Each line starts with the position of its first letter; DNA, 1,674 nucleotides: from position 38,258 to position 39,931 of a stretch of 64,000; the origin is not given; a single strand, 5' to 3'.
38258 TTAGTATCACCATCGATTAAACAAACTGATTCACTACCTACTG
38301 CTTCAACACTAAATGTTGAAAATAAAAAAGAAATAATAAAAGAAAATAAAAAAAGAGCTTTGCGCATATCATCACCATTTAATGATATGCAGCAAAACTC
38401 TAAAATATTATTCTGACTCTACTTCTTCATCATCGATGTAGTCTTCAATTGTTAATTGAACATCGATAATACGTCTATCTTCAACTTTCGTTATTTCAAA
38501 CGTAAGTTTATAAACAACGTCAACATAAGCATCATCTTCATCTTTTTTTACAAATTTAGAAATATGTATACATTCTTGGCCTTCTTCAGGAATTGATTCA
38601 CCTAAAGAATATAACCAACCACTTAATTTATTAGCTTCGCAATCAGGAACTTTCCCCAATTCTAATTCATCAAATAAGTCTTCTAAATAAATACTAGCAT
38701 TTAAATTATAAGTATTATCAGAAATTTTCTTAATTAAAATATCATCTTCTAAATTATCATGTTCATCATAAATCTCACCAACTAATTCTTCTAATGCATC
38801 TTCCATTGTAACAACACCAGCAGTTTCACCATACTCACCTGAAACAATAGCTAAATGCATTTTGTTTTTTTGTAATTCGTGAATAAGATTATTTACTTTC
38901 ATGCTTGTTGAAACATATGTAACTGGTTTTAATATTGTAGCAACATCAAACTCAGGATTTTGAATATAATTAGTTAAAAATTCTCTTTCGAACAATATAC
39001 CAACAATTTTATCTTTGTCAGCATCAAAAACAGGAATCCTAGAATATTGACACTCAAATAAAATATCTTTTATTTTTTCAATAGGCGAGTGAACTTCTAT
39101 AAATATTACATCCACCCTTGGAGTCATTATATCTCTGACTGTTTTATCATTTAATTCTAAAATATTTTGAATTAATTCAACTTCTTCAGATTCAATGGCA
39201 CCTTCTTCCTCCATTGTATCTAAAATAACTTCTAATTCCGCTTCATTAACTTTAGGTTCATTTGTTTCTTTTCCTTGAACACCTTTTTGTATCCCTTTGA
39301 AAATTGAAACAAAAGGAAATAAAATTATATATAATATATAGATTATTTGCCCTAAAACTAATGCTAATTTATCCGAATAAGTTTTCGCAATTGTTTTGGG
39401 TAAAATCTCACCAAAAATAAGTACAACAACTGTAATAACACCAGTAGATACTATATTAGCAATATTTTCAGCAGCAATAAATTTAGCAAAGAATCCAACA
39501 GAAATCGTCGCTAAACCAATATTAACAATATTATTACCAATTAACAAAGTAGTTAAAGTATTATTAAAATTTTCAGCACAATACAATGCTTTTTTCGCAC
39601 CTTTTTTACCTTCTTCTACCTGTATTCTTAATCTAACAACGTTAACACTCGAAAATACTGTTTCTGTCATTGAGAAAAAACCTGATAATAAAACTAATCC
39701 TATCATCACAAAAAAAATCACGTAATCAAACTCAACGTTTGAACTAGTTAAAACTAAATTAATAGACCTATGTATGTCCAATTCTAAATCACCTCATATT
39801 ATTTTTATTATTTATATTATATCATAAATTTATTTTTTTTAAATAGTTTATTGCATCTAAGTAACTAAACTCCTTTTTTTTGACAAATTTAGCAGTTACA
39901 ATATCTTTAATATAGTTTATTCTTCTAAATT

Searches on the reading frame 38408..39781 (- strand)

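Call 8: search_protein_families(library=pfam, proteins=[window:38408-39781:-], max_evalue=0.001)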
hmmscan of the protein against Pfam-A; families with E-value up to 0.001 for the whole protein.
window:38408-39781:- (457 aa): 3 families
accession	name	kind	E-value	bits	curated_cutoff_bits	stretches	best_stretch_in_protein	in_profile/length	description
PF01595.25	CNNM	-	1.5e-45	155.5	28.4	1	25-200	2-181/181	Cyclin M transmembrane N-terminal domain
PF00571.33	CBS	-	2.5e-14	53.7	24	2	215-269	1-52/57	CBS domain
PF03471.22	CorC_HlyC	-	7.3e-11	42.4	27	1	352-445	2-79/81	Transporter associated domain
